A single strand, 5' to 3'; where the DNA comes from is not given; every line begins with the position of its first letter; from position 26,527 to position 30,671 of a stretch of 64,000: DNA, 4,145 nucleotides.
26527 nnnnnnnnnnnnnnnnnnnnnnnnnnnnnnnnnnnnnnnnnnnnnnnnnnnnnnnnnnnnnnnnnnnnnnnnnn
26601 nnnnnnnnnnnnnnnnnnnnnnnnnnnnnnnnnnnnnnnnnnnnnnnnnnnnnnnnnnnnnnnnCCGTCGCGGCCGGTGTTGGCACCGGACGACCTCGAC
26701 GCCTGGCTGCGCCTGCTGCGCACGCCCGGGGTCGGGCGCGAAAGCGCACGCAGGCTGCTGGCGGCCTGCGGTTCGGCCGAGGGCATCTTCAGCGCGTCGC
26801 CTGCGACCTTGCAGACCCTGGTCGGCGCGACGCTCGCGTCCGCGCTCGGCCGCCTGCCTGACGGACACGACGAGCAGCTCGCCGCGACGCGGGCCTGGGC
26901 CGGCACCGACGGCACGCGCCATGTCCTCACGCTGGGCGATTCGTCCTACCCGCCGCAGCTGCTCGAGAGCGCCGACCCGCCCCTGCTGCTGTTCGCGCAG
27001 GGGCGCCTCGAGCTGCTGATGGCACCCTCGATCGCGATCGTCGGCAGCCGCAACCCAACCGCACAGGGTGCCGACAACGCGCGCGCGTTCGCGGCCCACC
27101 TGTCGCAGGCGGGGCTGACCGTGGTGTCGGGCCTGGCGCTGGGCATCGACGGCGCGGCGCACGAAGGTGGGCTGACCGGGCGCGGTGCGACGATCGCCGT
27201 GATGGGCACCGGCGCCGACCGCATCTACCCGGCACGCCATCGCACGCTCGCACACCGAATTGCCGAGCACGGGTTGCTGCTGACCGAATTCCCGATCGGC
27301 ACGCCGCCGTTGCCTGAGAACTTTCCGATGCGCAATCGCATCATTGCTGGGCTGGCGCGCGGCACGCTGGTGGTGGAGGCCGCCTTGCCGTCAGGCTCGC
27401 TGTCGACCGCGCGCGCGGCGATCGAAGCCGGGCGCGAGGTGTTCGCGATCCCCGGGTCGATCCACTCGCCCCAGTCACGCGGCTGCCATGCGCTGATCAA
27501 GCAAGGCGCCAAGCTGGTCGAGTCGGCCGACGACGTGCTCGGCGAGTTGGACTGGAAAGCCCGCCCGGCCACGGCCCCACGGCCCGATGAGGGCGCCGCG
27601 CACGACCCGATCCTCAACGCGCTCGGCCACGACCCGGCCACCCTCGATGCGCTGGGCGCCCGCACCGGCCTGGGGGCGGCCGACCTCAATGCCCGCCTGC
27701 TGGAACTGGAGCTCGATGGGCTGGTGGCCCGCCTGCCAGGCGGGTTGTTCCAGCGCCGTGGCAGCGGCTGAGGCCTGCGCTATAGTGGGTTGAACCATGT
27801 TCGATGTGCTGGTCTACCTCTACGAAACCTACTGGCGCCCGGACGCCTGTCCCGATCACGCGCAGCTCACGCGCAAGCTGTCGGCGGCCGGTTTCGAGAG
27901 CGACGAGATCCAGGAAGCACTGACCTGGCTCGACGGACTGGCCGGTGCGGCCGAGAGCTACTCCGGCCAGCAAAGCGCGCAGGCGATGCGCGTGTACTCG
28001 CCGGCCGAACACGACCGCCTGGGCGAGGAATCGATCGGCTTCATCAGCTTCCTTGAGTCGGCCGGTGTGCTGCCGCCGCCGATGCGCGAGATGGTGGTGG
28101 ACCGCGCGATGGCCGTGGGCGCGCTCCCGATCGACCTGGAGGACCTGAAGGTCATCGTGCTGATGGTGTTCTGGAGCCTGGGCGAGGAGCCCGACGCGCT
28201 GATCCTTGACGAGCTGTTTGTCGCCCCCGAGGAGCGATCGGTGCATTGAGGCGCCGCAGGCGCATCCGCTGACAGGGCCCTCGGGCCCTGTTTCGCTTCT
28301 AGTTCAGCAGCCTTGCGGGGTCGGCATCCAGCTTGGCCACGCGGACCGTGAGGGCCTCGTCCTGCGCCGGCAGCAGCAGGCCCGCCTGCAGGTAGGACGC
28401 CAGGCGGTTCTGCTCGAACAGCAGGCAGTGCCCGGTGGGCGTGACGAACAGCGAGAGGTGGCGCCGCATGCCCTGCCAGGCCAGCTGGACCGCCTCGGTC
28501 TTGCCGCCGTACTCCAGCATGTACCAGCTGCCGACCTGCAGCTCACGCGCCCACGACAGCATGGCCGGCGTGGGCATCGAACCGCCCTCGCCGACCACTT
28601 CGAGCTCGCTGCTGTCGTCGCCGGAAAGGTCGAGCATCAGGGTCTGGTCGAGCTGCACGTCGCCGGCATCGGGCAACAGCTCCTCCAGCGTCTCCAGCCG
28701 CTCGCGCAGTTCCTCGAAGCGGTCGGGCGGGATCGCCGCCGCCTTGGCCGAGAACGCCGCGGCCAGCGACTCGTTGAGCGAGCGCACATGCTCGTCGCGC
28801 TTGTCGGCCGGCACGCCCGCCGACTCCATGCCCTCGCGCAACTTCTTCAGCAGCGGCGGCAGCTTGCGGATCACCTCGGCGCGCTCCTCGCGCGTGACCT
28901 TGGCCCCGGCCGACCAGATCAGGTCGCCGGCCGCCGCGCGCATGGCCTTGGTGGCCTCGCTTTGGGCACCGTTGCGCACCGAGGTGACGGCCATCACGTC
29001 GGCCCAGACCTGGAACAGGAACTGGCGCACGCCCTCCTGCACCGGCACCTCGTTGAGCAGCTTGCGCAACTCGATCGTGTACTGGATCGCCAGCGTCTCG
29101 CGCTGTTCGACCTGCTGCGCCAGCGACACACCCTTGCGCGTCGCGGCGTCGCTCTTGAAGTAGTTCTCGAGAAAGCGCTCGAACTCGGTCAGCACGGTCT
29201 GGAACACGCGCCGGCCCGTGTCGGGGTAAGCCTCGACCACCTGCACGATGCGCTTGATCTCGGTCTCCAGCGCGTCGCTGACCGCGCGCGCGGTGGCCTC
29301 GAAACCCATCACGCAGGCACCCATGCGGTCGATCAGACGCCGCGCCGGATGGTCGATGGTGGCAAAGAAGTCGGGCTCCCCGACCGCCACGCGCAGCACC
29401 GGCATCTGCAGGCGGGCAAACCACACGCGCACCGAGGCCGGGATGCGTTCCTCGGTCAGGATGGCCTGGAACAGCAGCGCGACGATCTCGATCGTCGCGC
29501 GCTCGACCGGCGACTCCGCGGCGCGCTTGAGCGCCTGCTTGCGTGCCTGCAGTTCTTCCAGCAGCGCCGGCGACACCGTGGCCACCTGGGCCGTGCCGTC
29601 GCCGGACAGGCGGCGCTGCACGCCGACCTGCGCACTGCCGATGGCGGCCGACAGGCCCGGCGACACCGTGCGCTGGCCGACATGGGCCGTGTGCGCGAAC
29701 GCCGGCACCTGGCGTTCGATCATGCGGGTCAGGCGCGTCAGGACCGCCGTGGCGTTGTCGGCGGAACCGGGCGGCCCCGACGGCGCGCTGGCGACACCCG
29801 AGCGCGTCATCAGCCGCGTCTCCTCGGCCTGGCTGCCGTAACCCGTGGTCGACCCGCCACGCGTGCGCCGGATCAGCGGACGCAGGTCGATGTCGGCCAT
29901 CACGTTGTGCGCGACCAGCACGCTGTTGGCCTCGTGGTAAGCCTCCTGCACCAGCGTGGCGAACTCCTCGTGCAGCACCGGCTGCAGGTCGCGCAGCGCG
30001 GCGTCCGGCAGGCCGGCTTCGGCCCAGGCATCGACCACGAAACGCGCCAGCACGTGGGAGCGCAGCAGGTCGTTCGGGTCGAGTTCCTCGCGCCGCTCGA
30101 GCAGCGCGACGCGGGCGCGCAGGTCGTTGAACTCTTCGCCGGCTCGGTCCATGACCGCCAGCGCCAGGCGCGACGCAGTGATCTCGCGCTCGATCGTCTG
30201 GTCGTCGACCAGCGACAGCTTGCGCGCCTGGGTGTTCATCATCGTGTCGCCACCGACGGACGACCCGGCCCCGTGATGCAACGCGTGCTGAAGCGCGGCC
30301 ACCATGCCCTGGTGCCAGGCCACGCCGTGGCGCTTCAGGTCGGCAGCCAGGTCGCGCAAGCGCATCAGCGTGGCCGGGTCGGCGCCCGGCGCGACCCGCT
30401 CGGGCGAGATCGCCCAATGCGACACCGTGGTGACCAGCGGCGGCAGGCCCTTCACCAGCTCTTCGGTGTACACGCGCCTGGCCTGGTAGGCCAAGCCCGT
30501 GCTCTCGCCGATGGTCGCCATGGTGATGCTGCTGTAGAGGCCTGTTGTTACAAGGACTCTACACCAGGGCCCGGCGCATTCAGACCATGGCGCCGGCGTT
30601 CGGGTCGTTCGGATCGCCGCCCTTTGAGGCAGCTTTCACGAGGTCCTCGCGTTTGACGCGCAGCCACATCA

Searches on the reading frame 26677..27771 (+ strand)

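Call 21: search_protein_families(library=pfam, proteins=[window:26677-27771:+], max_evalue=0.001)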
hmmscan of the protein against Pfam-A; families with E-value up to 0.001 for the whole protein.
window:26677-27771:+ (364 aa): 4 families
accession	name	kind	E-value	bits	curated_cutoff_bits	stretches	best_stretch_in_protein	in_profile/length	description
PF02481.21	DNA_processg_A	-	1.6e-76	256.6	29.6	1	82-282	8-211/212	DNA recombination-mediator protein A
PF17782.7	DprA_WH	-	1e-18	67.6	22.9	1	297-356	2-61/61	DprA winged helix domain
PF21102.3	DprA_N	-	2.7e-06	27.4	22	1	9-42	6-39/64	DprA-like N-terminal HHH domain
PF14520.12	HHH_5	-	0.00012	22.9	27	1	12-54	3-48/57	Helix-hairpin-helix domain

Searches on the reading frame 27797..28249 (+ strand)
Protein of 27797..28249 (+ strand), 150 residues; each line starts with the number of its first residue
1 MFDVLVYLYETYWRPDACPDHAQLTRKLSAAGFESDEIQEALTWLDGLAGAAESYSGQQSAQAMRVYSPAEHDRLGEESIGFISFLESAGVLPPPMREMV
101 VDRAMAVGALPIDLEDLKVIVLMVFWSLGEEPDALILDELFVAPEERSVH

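Call 21: search_protein_families(library=pfam, proteins=[window:27797-28249:+], max_evalue=0.001)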
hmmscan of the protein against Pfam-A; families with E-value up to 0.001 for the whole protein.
window:27797-28249:+ (150 aa): 1 family
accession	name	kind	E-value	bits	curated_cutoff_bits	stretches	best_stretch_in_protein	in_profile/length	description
PF04361.18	DUF494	-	1.4e-54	184.5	22.6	1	1-150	1-153/153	Protein of unknown function (DUF494)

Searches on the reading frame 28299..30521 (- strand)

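Call 21: search_protein_families(library=pfam, proteins=[window:28299-30521:-], max_evalue=0.001)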
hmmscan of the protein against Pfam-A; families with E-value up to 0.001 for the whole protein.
window:28299-30521:- (740 aa): 1 family
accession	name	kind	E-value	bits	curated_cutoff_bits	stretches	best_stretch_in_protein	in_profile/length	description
PF07793.16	DUF1631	-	2e-120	403.9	33.7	1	54-728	51-733/741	Protein of unknown function (DUF1631)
